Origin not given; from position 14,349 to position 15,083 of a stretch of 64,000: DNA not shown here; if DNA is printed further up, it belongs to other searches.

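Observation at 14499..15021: Near-consensus sigma-54 promoter driving a small secreted Gly/Arg-tailed protein beside an orphan sensor kinase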

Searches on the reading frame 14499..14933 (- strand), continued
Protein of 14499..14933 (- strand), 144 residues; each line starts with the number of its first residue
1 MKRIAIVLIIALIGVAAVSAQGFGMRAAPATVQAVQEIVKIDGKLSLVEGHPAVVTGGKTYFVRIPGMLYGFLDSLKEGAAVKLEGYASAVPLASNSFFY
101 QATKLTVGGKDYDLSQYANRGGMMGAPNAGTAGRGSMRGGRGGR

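Call 32: fold_search(model_id=the predicted structure, library=pdb)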
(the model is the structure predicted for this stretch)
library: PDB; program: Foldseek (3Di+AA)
matches with E <= 10: 821; with E <= 0.001: 0
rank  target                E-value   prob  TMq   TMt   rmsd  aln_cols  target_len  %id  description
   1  4rmf                  1.3e-03  1.00  0.37  0.11  11.5       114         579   15  Biochemical and structural characterization of mycobacterial aspartyl-tRNA synthetase AspS, a promising TB drug target (released 2014-11-19)
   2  4o2d_A                1.6e-03  1.00  0.37  0.11   6.4        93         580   17  Crystal structure of aspartyl-tRNA synthetase from Mycobacterium smegmatis with bound aspartic acid (released 2014-01-22)
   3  4o2d_B                3.0e-03  1.00  0.37  0.12   6.5        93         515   17  Crystal structure of aspartyl-tRNA synthetase from Mycobacterium smegmatis with bound aspartic acid (released 2014-01-22)
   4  5w25_B                3.2e-03  1.00  0.37  0.11  13.9       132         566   16  Crystal structure of Aspartyl-tRNA synthetase from Mycobacterium tuberculosis complexed with L-Aspartic Acid (released 2017-06-14)
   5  4day_B                4.3e-03  1.00  0.35  0.44  11.4        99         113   21  Crystal structure of the RMI core complex with MM2 peptide from FANCM (released 2012-03-14)
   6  3ull_A                6.5e-03  0.99  0.30  0.39   7.5        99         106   15  HUMAN MITOCHONDRIAL SINGLE-STRANDED DNA BINDING PROTEIN (released 1997-10-15)
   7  6cqm_G                7.3e-03  1.00  0.35  0.52   4.5        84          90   11  Crystal Structure of mitochondrial single-stranded DNA binding proteins from S. cerevisiae, Rim1 (Form2) (released 2018-05-30)
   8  6agt_C                7.7e-03  0.99  0.33  0.11   5.2        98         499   12  Crystal structure of PfKRS complexed with chromone inhibitor (released 2019-03-13)
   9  5zh5_B                8.7e-03  0.99  0.30  0.11   5.8        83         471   17  CRYSTAL STRUCTURE OF PfKRS WITH INHIBITOR CLADO-2 (released 2018-06-27)
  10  9di4_B                9.2e-03  1.00  0.32  0.33   4.3        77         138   18  RMI1-RMI2 bound to cyclic peptide L4 (released 2025-07-02)
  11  6cqm_F                9.8e-03  0.99  0.31  0.43   6.0        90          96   12  Crystal Structure of mitochondrial single-stranded DNA binding proteins from S. cerevisiae, Rim1 (Form2) (released 2018-05-30)
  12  8b2m                  1.0e-02  1.00  0.35  0.49   8.4       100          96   13  Matrix-metallopeptidase inhibitor Potempin A (PotA) from Tannerella forsythia (released 2022-12-21)
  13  8b2n_D                1.0e-02  0.97  0.29  0.40   5.4        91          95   15  Potempin A (PotA) from Tannerella forsythia in complex with the catalytic domain of human MMP-12 (released 2022-12-21)
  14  6cqm_B                1.1e-02  1.00  0.35  0.51   5.0        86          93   12  Crystal Structure of mitochondrial single-stranded DNA binding proteins from S. cerevisiae, Rim1 (Form2) (released 2018-05-30)
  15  6cqk_C                1.1e-02  1.00  0.34  0.50   4.3        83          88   12  Crystal Structure of mitochondrial single-stranded DNA binding proteins from S. cerevisiae, Rim1 (Form1) (released 2018-05-30)
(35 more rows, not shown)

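Call 38: search_protein_representatives(alignment_id=A1)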
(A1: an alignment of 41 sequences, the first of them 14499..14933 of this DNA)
Query: 41 sequences, 148 profile positions. Proteins with E-value up to 0.001 (for the whole library): 790; up to 1e-10: 545; up to 1e-30: 73. The best 150 are listed.
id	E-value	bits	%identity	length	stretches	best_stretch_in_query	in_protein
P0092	1.0e-54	200.4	-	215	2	33-121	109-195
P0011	1.9e-54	199.6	-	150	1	1-148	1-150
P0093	1.9e-53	196.3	-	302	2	1-130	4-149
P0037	8.4e-52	191.0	-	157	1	1-148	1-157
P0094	2.7e-48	179.6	-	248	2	1-115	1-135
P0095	4.6e-48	178.9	-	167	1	1-148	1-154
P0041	1.0e-47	177.8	-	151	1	1-148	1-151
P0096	1.9e-45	170.4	-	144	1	1-139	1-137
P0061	4.0e-45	169.3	-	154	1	1-137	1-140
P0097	5.2e-45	169.0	-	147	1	1-130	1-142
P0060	1.0e-44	168.0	-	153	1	1-145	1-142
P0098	1.5e-44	167.5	-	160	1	1-141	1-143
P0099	2.6e-44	166.7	-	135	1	1-138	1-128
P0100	5.2e-44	165.7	-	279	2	1-138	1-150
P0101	6.5e-42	158.9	-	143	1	1-130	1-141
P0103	8.3e-39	148.8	-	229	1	1-144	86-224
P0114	1.6e-35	138.2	-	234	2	31-148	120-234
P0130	2.0e-33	131.4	-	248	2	13-143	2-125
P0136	1.2e-32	128.8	-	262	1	1-143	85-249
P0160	1.2e-30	122.4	-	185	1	1-117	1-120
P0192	5.2e-29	117.0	-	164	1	1-113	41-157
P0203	1.4e-28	115.7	-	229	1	1-124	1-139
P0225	6.4e-28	113.5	-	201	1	1-122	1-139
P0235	1.4e-27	112.4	-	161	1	1-117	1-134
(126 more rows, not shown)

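Call 39: list_cluster_members(proteins=[P0092, P0093, P0100, P0114, P0136, P0160, P0192, P0203, P0225, P0235])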
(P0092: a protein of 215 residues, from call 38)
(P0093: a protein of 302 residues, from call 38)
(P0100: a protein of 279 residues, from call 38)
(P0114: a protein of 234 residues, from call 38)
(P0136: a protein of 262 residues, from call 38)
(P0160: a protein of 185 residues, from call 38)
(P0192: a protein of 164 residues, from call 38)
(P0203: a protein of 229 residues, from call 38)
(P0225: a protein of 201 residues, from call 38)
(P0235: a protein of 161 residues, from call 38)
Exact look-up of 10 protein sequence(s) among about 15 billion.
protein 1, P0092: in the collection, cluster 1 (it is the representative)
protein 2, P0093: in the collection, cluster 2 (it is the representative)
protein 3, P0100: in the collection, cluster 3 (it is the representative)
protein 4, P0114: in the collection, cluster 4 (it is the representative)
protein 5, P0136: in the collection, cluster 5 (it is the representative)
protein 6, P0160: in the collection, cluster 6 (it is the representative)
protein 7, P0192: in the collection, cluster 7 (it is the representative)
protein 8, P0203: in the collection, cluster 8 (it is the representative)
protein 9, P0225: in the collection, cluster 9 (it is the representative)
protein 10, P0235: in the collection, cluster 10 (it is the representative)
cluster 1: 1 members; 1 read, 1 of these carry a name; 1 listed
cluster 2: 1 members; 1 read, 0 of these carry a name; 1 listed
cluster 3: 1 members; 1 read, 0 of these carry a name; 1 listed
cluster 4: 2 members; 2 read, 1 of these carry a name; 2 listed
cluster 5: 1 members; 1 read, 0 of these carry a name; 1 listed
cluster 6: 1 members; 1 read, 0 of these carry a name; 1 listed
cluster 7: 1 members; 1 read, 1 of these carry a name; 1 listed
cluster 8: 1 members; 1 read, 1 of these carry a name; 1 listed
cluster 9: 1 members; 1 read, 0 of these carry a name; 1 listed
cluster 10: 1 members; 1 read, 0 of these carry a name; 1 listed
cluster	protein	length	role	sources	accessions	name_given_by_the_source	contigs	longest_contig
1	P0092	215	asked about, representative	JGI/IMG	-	hypothetical protein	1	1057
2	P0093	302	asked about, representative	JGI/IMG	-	-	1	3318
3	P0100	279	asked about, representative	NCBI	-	-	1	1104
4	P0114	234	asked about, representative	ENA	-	-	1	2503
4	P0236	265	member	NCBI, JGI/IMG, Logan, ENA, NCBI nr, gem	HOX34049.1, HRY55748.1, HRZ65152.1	MAG TPA: hypothetical protein PLB91_17085 [Spirochaetales bacterium] | hypothetical protein [Spirochaetales bacterium]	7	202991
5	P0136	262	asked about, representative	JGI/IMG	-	-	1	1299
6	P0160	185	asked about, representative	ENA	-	-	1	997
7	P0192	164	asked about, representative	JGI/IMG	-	hypothetical protein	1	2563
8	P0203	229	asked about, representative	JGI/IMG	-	hypothetical protein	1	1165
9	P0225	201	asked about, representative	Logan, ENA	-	-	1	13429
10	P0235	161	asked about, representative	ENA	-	-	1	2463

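Call 47: search_protein_families(library=pfam, proteins=[L029:244-1167:+, L029:1231-2085:+, L055:1397-2221:+, L055:2218-2865:+, L059:7794-8726:+, L068:7640-9466:+, L050:8999-9853:+, L035:8593-9756:+, L035:10628-12043:+, L009:1289-1723:+], max_evalue=0.00001)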
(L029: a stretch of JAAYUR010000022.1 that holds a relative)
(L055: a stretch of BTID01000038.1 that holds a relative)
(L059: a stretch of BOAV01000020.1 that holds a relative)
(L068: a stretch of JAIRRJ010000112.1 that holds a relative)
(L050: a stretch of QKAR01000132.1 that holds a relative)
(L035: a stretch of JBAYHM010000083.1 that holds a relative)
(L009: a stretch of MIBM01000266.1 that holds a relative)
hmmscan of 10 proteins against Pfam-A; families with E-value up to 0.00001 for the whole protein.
L029:244-1167:+ (307 aa): 1 family
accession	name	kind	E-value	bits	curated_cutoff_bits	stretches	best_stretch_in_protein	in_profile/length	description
PF01297.22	ZnuA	-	9.1e-57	192.9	29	1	35-290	1-248/263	Zinc-uptake complex component A periplasmic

L029:1231-2085:+ (284 aa): 3 families
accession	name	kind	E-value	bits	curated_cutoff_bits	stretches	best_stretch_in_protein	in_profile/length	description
PF00005.33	ABC_tran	-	4.4e-31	108.7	25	1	47-191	1-137/137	ABC transporter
PF13304.12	AAA_21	-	1e-14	55.8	27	1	154-224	229-303/304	AAA domain, putative AbiEii toxin, Type IV TA system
PF02463.25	SMC_N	-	3.2e-08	33.7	40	0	162-227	136-205/220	RecF/RecN/SMC N terminal domain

L055:1397-2221:+ (274 aa): 1 family
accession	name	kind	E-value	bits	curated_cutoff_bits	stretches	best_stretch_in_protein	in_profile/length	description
PF04542.20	Sigma70_r2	-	5.7e-06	26.5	24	0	62-127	2-68/71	Sigma-70 region 2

L055:2218-2865:+ (215 aa): 1 family
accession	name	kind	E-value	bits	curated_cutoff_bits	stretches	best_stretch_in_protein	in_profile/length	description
PF23750.1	RsgI_M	-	3.1e-09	38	25.3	1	88-192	11-123/133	Anti-sigma factor RsgI-like central domain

L059:7794-8726:+ (310 aa): 1 family
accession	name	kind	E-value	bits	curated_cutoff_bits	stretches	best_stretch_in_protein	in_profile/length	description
PF23750.1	RsgI_M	-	1.4e-07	32.6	25.3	1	178-277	11-112/133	Anti-sigma factor RsgI-like central domain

L068:7640-9466:+ (608 aa): 0 families

L050:8999-9853:+ (284 aa): 0 families

L035:8593-9756:+ (387 aa): 2 families
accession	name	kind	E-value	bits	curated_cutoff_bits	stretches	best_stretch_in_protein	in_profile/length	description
PF20629.2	GD_AH_C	-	3.5e-93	311.8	26.8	1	145-382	2-238/242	D-galactarate/Altronate dehydratase, C-terminal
PF04295.18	GD_AH_second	-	4.2e-34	118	27.3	1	6-134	1-135/136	D-galactarate dehydratase/Altronate hydrolase, second domain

L035:10628-12043:+ (471 aa): 1 family
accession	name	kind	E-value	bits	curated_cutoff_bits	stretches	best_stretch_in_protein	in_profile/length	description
PF02614.20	UxaC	-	5.1e-202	672.2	25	1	1-469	1-464/464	Glucuronate isomerase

L009:1289-1723:+ (144 aa): 0 families

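Call 56: search_protein_families(library=pfam, proteins=[window:14499-14933:-], max_evalue=10)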
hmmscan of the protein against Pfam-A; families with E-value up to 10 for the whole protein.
window:14499-14933:- (144 aa): 0 families

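Call 58: find_encoding_contigs(protein=window:14499-14933:-, flank=2000, max_places=4)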
Protein window:14499-14933:- (144 aa): 14 contigs read that carry it; 4 places shown.
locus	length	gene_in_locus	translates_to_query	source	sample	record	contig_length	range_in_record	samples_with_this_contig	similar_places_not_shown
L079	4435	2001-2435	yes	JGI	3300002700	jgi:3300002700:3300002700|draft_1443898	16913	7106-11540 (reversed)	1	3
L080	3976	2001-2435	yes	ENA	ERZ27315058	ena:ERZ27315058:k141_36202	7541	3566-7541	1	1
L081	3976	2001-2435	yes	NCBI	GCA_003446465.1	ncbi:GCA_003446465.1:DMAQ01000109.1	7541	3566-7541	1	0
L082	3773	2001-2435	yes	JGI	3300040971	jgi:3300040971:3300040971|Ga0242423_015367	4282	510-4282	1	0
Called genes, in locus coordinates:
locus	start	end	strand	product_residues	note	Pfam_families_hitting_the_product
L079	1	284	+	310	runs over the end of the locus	PF01545:Cation_efflux, PF16916:ZT_dimer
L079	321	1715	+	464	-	PF02518:HATPase_c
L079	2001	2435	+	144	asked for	-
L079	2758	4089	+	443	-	PF02321:OEP (faint)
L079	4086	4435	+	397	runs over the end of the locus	PF25954:Beta-barrel_RND_2, PF25990:Beta-barrel_YknX (weak), PF25967:RND-MFP_C (weak)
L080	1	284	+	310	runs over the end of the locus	PF01545:Cation_efflux, PF16916:ZT_dimer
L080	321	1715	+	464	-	PF02518:HATPase_c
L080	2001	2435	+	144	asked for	-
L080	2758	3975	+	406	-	PF02321:OEP (faint)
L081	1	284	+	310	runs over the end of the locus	PF01545:Cation_efflux, PF16916:ZT_dimer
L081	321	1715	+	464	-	PF02518:HATPase_c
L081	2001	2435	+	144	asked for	-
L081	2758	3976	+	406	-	PF02321:OEP (faint)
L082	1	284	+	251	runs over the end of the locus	PF01545:Cation_efflux, PF16916:ZT_dimer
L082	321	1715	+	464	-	PF02518:HATPase_c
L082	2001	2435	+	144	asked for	-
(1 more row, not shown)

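Call 69: search_protein_families(library=pfam, proteins=[P0092, P0093, P0094, P0100, P0103, P0114, P0130, P0136, P0203, P0236], max_evalue=0.01)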
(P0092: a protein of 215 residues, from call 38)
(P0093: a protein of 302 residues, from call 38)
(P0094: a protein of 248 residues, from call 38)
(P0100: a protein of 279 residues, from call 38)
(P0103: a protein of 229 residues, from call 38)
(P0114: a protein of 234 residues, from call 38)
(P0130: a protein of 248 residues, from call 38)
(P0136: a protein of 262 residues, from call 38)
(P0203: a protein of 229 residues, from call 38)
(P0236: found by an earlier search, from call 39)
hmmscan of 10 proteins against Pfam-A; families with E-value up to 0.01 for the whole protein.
P0092 (215 aa): 2 families
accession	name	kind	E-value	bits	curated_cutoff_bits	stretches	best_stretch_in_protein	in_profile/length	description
PF07450.16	HycH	-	2.2e-07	31.8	25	0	128-161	17-50/129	Formate hydrogenlyase maturation protein HycH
PF13464.11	RodZ_C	-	0.0043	17.4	23.9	0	177-191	48-62/72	RodZ C-terminal domain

P0093 (302 aa): 0 families

P0094 (248 aa): 0 families

P0100 (279 aa): 0 families

P0103 (229 aa): 0 families

P0114 (234 aa): 0 families

P0130 (248 aa): 1 family
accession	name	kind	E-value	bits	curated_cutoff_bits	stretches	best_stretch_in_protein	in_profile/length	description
PF05899.18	Cupin_3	-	0.0015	18.6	23.5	0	31-72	26-67/74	EutQ-like cupin domain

P0136 (262 aa): 0 families

P0203 (229 aa): 0 families

P0236 (265 aa): 0 families

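Call 71: search_protein_families(library=ncbifam, proteins=[L046:8967-9800:+, L020:8714-9685:+], max_evalue=0.00001)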
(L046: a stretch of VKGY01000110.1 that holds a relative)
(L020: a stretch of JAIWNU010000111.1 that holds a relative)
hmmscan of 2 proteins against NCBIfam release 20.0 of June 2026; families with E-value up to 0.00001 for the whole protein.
L046:8967-9800:+ (277 aa): 42 families (the best 25 are shown)
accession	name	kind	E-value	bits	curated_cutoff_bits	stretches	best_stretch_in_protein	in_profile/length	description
TIGR02394.1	rpoS_proteo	equivalog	1.4e-66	224.9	378.7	1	5-268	9-274/285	RNA polymerase sigma factor RpoS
NF004207.0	PRK05657.1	equivalog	7.2e-66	222.8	394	1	9-268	56-317/329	RNA polymerase sigma factor RpoS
NF006666.0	PRK09210.1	equivalog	1.6e-63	215.2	572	1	9-267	99-359/370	RNA polymerase sigma factor RpoD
TIGR02997.1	Sig70-cyanoRpoD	subfamily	8.2e-63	212.4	384.5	1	41-265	73-298/298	RNA polymerase sigma factor, RpoD/SigA family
NF004208.0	PRK05658.1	equivalog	3e-60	204.9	555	1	20-265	367-617/631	RNA polymerase sigma factor RpoD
TIGR02393.1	RpoD_Cterm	equivalog_domain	5.1e-60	203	354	1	44-271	2-231/238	RNA polymerase sigma factor RpoD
NF041931.2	MzaA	equivalog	3.8e-57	194.6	800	1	41-268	474-705/726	MZA anti-phage system associated sigma-70 family RNA polymerase sigma factor MzaA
NF005643.0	PRK07406.1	equivalog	6e-57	193.5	500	1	40-267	158-386/397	RNA polymerase sigma factor RpoD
NF005920.0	PRK07921.1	subfamily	1.9e-56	191.4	464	1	24-267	73-317/328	RNA polymerase sigma factor SigB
NF004615.0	PRK05949.1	subfamily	5.1e-52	176.8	530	1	27-266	77-316/327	RNA polymerase sigma factor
NF004561.0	PRK05901.1-3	equivalog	9.3e-52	176.8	582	1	25-266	283-525/537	RNA polymerase sigma factor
NF005785.0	PRK07598.1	equivalog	1.4e-51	175.6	554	1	32-266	166-400/415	RNA polymerase sigma factor SigC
NF004560.0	PRK05901.1-1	equivalog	6.4e-51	174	711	1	36-267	272-505/516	RNA polymerase sigma factor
NF005642.0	PRK07405.1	subfamily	4.5e-50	170.7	524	1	28-267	69-308/318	RNA polymerase sigma factor SigD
NF004562.0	PRK05901.1-4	equivalog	3.2e-48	164.6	779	1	43-267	317-543/571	RNA polymerase sigma factor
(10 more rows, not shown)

L020:8714-9685:+ (323 aa): 0 families
